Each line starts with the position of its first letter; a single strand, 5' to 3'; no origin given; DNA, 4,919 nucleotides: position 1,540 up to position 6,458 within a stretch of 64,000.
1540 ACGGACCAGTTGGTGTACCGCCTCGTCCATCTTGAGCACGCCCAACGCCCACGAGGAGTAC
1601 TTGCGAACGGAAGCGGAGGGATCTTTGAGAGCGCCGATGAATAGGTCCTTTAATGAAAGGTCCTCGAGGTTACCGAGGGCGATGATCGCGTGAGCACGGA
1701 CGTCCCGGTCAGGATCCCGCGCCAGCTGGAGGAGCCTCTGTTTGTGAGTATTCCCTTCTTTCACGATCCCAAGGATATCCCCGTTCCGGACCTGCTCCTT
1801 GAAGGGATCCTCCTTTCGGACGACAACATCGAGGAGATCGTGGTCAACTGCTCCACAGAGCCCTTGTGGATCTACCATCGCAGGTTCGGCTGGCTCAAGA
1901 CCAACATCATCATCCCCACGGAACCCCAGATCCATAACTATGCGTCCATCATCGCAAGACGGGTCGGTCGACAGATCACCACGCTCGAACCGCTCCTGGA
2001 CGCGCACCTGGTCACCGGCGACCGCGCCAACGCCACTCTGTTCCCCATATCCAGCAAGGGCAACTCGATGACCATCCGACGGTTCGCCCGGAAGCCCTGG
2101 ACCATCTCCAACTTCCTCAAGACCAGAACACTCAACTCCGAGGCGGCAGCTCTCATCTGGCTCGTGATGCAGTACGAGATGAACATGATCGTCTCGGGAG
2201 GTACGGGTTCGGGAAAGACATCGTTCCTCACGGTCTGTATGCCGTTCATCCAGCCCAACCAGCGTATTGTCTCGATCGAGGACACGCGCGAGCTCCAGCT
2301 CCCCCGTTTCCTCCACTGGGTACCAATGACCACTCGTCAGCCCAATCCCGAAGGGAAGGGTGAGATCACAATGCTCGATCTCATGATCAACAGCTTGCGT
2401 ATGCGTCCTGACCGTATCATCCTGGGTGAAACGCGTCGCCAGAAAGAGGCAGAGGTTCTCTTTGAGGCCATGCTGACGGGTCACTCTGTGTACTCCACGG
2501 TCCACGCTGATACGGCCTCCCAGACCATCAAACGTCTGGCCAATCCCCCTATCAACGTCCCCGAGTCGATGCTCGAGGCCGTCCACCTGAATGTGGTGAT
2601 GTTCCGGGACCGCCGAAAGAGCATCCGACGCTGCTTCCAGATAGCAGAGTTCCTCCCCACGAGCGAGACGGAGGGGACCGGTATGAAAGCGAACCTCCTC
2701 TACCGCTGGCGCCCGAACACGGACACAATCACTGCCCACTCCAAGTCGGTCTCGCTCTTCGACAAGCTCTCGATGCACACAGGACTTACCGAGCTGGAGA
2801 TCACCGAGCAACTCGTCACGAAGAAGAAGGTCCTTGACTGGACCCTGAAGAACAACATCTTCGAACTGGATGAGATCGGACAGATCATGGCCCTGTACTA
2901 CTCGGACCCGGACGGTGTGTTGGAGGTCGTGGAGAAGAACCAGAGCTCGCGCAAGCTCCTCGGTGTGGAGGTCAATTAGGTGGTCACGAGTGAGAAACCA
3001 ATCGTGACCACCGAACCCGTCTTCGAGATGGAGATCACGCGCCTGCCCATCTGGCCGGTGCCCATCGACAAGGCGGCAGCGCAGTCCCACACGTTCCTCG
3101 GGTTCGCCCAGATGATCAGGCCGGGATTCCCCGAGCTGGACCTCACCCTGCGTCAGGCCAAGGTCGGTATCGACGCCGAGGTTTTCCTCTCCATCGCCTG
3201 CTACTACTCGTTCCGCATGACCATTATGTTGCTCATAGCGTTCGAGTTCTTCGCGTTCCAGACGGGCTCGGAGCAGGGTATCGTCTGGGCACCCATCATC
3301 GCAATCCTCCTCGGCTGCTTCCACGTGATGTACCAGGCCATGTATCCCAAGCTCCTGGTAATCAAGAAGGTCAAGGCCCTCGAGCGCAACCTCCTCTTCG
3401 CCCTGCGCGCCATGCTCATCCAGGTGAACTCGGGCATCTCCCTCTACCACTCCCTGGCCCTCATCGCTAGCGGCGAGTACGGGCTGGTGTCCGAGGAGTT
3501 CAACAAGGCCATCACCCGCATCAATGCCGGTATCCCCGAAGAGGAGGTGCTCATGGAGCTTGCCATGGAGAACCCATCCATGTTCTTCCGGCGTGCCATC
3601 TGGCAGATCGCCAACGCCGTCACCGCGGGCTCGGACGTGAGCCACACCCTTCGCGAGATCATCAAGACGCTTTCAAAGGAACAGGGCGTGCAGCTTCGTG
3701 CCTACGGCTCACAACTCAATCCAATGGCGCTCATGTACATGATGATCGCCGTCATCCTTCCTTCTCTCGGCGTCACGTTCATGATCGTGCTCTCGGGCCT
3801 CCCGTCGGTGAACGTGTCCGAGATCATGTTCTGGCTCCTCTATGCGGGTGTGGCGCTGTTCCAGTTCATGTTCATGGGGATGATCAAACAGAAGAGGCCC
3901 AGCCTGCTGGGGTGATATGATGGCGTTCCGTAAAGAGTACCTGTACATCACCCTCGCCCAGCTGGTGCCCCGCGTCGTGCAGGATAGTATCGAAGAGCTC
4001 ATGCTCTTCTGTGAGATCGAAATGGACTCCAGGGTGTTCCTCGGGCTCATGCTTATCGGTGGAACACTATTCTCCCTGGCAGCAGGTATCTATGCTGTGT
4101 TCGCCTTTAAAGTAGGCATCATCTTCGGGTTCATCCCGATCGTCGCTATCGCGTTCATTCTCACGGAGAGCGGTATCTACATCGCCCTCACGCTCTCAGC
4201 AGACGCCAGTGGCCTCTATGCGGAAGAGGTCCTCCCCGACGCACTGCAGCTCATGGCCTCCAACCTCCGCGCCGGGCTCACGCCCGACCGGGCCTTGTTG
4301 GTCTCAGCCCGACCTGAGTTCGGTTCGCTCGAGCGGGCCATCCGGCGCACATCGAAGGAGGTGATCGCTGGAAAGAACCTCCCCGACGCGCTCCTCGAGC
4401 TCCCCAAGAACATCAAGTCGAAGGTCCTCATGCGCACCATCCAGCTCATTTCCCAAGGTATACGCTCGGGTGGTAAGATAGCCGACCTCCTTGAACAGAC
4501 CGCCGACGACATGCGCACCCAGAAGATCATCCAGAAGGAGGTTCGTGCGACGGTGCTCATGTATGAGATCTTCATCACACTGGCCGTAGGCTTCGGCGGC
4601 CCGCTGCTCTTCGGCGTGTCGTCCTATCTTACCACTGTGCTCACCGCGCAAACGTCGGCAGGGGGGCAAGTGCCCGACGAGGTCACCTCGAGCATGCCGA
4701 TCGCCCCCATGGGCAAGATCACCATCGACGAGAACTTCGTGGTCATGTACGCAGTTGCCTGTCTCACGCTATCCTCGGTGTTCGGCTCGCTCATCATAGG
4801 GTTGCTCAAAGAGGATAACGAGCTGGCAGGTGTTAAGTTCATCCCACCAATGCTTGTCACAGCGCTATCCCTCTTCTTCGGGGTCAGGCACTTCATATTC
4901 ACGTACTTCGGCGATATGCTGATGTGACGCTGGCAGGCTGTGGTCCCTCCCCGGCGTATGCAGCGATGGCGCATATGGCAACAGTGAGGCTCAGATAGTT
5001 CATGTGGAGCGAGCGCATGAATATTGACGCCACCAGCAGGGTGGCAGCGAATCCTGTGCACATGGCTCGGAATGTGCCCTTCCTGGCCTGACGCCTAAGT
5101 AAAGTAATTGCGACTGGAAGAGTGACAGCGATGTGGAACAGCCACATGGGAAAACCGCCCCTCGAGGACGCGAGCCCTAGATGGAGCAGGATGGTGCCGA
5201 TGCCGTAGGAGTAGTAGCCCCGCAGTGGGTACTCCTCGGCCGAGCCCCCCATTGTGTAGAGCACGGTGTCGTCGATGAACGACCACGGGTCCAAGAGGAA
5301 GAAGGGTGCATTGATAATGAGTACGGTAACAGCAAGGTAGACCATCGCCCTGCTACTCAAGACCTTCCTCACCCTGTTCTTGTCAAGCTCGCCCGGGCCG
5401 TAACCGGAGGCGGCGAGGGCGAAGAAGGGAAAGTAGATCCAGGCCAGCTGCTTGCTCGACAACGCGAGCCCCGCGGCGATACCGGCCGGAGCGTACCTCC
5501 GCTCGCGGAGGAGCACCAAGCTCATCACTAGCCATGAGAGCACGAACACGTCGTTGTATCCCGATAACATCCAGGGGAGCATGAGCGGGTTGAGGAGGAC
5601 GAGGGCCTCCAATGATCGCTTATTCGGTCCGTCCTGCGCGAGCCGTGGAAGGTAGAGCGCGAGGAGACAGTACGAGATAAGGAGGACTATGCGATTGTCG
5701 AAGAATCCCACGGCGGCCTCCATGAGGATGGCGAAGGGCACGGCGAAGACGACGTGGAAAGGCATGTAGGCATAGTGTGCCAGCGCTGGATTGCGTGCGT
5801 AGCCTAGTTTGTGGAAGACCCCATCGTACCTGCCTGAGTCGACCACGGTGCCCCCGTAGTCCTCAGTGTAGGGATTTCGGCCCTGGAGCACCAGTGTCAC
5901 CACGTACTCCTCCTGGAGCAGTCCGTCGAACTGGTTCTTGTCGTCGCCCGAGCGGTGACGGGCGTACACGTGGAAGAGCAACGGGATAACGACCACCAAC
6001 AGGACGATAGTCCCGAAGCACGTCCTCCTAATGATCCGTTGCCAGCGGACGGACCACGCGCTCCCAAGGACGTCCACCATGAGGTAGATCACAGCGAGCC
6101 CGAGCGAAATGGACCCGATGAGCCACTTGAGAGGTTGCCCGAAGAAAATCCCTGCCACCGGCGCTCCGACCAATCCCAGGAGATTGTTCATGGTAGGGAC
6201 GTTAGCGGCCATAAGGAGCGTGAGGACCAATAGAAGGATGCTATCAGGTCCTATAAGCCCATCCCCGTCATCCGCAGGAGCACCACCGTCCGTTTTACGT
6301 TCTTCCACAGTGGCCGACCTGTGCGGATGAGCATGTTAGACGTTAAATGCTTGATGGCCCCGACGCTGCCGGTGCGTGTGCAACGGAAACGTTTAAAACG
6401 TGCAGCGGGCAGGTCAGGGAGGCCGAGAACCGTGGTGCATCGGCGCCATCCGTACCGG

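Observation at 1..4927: Bacterial-style Tad module (TadA-like ATPase + split TadB/TadC-like platform proteins) next to a HEAT-repeat gene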

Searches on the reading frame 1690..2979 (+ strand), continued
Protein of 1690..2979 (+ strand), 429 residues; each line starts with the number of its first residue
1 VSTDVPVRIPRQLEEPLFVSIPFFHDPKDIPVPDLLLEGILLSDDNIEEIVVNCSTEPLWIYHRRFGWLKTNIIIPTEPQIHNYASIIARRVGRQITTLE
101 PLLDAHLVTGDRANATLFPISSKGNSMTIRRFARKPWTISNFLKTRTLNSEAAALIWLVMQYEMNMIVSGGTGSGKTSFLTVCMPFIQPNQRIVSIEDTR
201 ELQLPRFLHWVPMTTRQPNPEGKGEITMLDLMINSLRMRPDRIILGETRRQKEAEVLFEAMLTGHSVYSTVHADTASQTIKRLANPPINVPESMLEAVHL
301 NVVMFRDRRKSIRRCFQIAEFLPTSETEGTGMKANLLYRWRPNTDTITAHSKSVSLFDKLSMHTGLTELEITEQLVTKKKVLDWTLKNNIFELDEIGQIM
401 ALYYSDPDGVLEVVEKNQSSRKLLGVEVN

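Call 71: get_annotated_region(hit=H5, flank=3500)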
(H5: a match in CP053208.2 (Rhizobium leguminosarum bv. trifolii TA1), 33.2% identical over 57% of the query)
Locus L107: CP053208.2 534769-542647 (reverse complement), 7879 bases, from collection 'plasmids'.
description: Rhizobium leguminosarum bv. trifolii TA1 plasmid pRltTA1B, complete sequence
organism: Rhizobium leguminosarum bv. trifolii TA1 (NCBI taxid 754521)
taxonomy: Bacteria; Pseudomonadota; Alphaproteobacteria; Hyphomicrobiales; Rhizobiaceae; Rhizobium; Rhizobium leguminosarum; Rhizobium leguminosarum bv. trifolii TA1
host: -; source: Trifolium spumosum L. (Annual Mediterranean clovers); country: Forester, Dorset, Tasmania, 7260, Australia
typing (MOB-suite, as given by PLSDB): mobilizable; relaxase MOBQ
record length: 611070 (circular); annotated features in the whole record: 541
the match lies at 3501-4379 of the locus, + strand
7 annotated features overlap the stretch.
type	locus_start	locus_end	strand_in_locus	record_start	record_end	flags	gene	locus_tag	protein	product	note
CDS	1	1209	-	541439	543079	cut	-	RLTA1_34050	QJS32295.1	Tad domain-containing protein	-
CDS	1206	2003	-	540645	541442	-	-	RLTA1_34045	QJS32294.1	hypothetical protein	-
CDS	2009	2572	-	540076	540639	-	-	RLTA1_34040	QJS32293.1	prepilin peptidase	-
CDS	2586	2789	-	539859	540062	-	-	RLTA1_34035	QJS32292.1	hypothetical protein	-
CDS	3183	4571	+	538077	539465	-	-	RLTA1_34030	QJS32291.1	CpaF family protein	-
CDS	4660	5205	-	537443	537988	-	-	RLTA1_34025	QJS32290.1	sarcosine oxidase subunit gamma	-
CDS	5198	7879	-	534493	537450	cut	-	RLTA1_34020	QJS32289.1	sarcosine oxidase subunit alpha family protein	-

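Call 72: get_annotated_region(hit=H1, flank=3500)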
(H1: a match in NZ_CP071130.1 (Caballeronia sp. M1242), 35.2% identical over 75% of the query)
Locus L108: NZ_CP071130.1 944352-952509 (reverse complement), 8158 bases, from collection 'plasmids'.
description: Caballeronia sp. M1242 plasmid unnamed1, complete sequence
organism: Caballeronia sp. M1242 (NCBI taxid 2814653)
taxonomy: Bacteria; Pseudomonadota; Betaproteobacteria; Burkholderiales; Burkholderiaceae; Caballeronia; Caballeronia sp. M1242
host: -; source: Homo sapiens,ETA; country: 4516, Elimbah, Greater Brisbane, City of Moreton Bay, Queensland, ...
typing (MOB-suite, as given by PLSDB): non-mobilizable
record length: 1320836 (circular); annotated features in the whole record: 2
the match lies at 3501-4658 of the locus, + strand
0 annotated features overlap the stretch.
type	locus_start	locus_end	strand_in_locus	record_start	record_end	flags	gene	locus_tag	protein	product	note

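Call 83: predict_structure(alignment_id=A1)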
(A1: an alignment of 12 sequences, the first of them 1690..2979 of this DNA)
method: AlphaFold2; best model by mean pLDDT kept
length: 429 residues; sequences in the alignment: 12
mean_pLDDT: 60.0   pTM: 0.61
mean pLDDT of the five models: 60.0, 57.1, 56.5, 52.7, 47.3
residues with pLDDT >= 90: 43; 70-90: 117; 50-70: 100; < 50: 169
segments of 3 or more residues with pLDDT < 50: 1-40, 89-121, 123-127, 131-133, 194-201, 210-251, 264-290, 426-429
pLDDT, mean of each block of 10 residues (from residue 1): 25 25 30 38 54 59 52 63 55 35 28 42 48 65 91 92 74 67 77 46 57 35 38 41 42 51 46 32 34 66 77 83 71 83 88 86 85 94 92 85 87 85 54
secondary structure, 60 per line:
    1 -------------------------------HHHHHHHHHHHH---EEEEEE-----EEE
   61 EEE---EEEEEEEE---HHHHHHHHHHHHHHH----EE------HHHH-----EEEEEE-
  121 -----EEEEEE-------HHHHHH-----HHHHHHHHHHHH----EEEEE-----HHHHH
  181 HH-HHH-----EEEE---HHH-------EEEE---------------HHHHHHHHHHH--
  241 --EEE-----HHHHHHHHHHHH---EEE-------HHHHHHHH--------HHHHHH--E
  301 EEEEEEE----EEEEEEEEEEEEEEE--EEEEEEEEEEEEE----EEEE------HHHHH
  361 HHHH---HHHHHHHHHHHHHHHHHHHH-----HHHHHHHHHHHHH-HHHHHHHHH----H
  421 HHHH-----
elements in order: H32-43 E47-52 E58-63 E67-74 H78-92 H105-108 E114-119 E126-131 H139-144 H150-161 E166-170 H176-182 E192-195 E209-212 H228-238 E243-245 H251-262 E266-268 H276-283 H292-297 E300-307 E312-326 E329-341 E346-349 H356-364 H368-387 H393-405 H407-415 H420-424
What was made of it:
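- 1690..1806 (+): New 39-codon N-terminal extension of the ATPase ORF, starting at GTG 1690. It is antisense to the HEAT frame and has no homology to any relative. AlphaFold pLDDT is 25-38 for residues 1-40, in a poor model overall (call 83).
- Tried and rejected: I used it only to note that residues 1-40 are unstructured (call 83).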

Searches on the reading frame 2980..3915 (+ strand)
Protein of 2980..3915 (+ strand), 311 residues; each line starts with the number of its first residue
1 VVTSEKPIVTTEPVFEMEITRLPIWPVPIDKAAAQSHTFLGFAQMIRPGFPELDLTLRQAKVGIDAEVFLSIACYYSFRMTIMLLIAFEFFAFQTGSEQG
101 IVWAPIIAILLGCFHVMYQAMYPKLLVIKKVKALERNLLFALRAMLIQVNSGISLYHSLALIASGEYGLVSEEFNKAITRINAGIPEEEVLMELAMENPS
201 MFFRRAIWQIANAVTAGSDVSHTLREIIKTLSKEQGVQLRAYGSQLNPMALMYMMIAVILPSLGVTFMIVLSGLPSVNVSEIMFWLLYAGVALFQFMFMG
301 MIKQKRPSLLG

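Call 8: search_protein_families(library=pfam, proteins=[window:2980-3915:+], max_evalue=0.01)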
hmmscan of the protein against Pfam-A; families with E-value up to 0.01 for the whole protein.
window:2980-3915:+ (311 aa): 1 family
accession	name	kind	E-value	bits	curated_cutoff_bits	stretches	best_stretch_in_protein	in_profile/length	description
PF00482.28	T2SSF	-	1.9e-15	57.4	25.2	1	141-265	1-122/125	Type II secretion system (T2SS), protein F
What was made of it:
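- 2980..3915 (+): Platform protein F1: 311 aa, one T2SSF domain, 4 hydrophobic segments. PF00482 at E=1.9e-15 (call 8).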

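Call 9: search_protein_families(library=ncbifam, proteins=[window:2980-3915:+], max_evalue=0.01)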
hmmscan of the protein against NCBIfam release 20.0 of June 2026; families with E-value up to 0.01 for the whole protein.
window:2980-3915:+ (311 aa): 1 family
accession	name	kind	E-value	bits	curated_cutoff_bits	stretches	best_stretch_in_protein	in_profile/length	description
NF046075.1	UpsF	equivalog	0.0035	16.2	400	1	75-293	39-243/484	membrane pilin protein UpsF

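Call 42: search_protein_families(library=pfam, proteins=[P0127, L090:8958-9446:+, L090:9484-9999:+, L090:6378-8885:+, L090:4961-5467:+, L094:1829-2299:+, L094:2329-2847:+], max_evalue=0.1)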
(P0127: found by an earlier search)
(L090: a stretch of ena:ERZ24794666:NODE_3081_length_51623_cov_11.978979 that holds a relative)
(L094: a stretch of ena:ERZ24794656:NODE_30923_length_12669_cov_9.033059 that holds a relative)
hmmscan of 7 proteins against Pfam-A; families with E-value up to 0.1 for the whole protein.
P0127 (506 aa): 3 families
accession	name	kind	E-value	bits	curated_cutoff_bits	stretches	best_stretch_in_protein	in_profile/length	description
PF00437.27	T2SSE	-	3e-36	125.3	24.9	1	195-381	99-273/370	Type II/IV secretion system protein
PF00270.35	DEAD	-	0.059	13.5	26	0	239-279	13-57/167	DEAD/DEAH box helicase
PF13245.12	AAA_19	-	0.083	13.5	25.1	0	240-268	11-39/134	AAA domain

L090:8958-9446:+ (162 aa): 0 families

L090:9484-9999:+ (171 aa): 0 families

L090:6378-8885:+ (835 aa): 6 families
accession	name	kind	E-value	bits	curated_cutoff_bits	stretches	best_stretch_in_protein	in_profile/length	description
PF13517.12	FG-GAP_3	-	6.7e-46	155.2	26.9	7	690-750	1-60/61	FG-GAP-like repeat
PF01839.29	FG-GAP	-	2.7e-12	46.7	22.1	3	533-561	3-27/37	FG-GAP repeat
PF14339.12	DUF4394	-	6.1e-10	39.3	29.6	2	271-325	15-64/230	Domain of unknown function (DUF4394)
PF05887.16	Trypan_PARP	-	2.1e-05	25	100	1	206-252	73-119/134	Procyclic acidic repetitive protein (PARP)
PF14783.12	BBS2_Mid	-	0.00021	21.8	27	0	735-763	1-29/108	Ciliary BBSome complex subunit 2, middle region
PF25174.1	Beta-prop_THOC3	-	0.014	14.8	305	0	282-390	47-150/272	THOC3 beta-propeller domain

L090:4961-5467:+ (168 aa): 0 families

L094:1829-2299:+ (156 aa): 1 family
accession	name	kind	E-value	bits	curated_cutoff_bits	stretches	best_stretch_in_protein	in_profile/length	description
PF16976.10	RcpC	-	0.093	13.1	28.8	0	101-134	26-61/114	Flp pilus assembly protein RcpC/CpaB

L094:2329-2847:+ (172 aa): 1 family
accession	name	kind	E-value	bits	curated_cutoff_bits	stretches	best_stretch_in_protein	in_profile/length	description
PF23525.1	Methyltransf_36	-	0.01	15.5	27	1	105-164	155-212/268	AprA MT2-like domain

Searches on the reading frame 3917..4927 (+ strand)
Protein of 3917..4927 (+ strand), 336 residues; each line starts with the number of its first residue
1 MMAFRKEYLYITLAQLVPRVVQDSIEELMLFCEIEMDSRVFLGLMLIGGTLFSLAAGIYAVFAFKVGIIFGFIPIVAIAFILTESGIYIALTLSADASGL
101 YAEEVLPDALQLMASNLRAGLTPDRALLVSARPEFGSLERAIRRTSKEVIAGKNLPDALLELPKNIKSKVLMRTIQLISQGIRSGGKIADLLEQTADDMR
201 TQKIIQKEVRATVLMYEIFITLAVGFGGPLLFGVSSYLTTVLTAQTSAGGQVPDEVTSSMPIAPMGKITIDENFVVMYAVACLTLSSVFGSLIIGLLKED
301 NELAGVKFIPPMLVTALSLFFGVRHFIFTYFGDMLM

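Call 8: search_protein_families(library=pfam, proteins=[window:3917-4927:+], max_evalue=0.01)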
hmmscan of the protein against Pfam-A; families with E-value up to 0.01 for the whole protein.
window:3917-4927:+ (336 aa): 1 family
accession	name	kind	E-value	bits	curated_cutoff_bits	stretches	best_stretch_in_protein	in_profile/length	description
PF00482.28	T2SSF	-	5.3e-16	59.2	25.2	1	110-232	2-121/125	Type II secretion system (T2SS), protein F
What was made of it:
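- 3917..4927 (+): Platform protein F2: 336 aa, one T2SSF domain, 4-5 hydrophobic segments. It is a distant paralogue of F1. PF00482 at E=5.3e-16 (call 8).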

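Call 9: search_protein_families(library=ncbifam, proteins=[window:3917-4927:+], max_evalue=0.01)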
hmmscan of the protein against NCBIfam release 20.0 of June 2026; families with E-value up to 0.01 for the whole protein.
window:3917-4927:+ (336 aa): 1 family
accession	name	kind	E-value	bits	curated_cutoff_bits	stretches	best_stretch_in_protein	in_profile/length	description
TIGR02120.1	GspF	equivalog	0.00034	20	424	1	113-223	72-177/401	type II secretion system inner membrane protein GspF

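Call 42: search_protein_families(library=pfam, proteins=[P0127, L090:8958-9446:+, L090:9484-9999:+, L090:6378-8885:+, L090:4961-5467:+, L094:1829-2299:+, L094:2329-2847:+], max_evalue=0.1)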
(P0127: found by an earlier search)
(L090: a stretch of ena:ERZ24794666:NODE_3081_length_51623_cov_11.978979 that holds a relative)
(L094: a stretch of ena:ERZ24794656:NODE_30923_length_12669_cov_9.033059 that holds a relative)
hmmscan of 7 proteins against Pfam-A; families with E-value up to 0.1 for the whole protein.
P0127 (506 aa): 3 families
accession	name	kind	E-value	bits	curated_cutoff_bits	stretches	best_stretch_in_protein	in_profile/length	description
PF00437.27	T2SSE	-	3e-36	125.3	24.9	1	195-381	99-273/370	Type II/IV secretion system protein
PF00270.35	DEAD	-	0.059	13.5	26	0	239-279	13-57/167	DEAD/DEAH box helicase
PF13245.12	AAA_19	-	0.083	13.5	25.1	0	240-268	11-39/134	AAA domain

L090:8958-9446:+ (162 aa): 0 families

L090:9484-9999:+ (171 aa): 0 families

L090:6378-8885:+ (835 aa): 6 families
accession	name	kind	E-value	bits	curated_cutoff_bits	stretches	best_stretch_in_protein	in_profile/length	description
PF13517.12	FG-GAP_3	-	6.7e-46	155.2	26.9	7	690-750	1-60/61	FG-GAP-like repeat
PF01839.29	FG-GAP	-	2.7e-12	46.7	22.1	3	533-561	3-27/37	FG-GAP repeat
PF14339.12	DUF4394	-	6.1e-10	39.3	29.6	2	271-325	15-64/230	Domain of unknown function (DUF4394)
PF05887.16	Trypan_PARP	-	2.1e-05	25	100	1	206-252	73-119/134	Procyclic acidic repetitive protein (PARP)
PF14783.12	BBS2_Mid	-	0.00021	21.8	27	0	735-763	1-29/108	Ciliary BBSome complex subunit 2, middle region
PF25174.1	Beta-prop_THOC3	-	0.014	14.8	305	0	282-390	47-150/272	THOC3 beta-propeller domain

L090:4961-5467:+ (168 aa): 0 families

L094:1829-2299:+ (156 aa): 1 family
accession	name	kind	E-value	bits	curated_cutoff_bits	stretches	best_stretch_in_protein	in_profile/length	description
PF16976.10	RcpC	-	0.093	13.1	28.8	0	101-134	26-61/114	Flp pilus assembly protein RcpC/CpaB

L094:2329-2847:+ (172 aa): 1 family
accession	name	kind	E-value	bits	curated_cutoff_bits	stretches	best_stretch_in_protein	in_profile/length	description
PF23525.1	Methyltransf_36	-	0.01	15.5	27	1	105-164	155-212/268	AprA MT2-like domain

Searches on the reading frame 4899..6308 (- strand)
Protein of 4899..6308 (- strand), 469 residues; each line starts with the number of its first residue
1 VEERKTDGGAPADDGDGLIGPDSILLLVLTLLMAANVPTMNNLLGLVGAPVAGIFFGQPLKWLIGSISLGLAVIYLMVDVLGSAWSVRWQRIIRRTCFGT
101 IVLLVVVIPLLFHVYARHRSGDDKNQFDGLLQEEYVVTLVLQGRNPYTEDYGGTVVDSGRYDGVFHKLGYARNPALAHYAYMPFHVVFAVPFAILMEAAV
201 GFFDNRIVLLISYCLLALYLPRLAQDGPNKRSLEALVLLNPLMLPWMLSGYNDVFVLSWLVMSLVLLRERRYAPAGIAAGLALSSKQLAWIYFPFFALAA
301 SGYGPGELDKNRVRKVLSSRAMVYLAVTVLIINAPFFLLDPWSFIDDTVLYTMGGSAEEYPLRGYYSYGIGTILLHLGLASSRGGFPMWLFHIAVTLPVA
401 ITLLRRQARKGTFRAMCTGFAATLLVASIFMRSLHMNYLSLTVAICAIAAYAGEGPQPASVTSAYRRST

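Call 8: search_protein_families(library=pfam, proteins=[window:4899-6308:-], max_evalue=0.01)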
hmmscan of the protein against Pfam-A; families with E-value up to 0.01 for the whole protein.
window:4899-6308:- (469 aa): 3 families
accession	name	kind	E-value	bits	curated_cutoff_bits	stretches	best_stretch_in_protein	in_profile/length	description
PF09594.16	GT87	-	2.4e-08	34.4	25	1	179-426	1-235/237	Glycosyltransferase family 87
PF05007.19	Mannosyl_trans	-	5.9e-05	23.5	23.4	1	250-353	5-110/259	Mannosyltransferase (PIG-M)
PF06728.19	PIG-U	-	0.00029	20.5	24.5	1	233-352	124-245/378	GPI transamidase subunit PIG-U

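Call 9: search_protein_families(library=ncbifam, proteins=[window:4899-6308:-], max_evalue=0.01)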
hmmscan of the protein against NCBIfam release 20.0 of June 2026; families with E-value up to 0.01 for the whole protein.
window:4899-6308:- (469 aa): 0 families
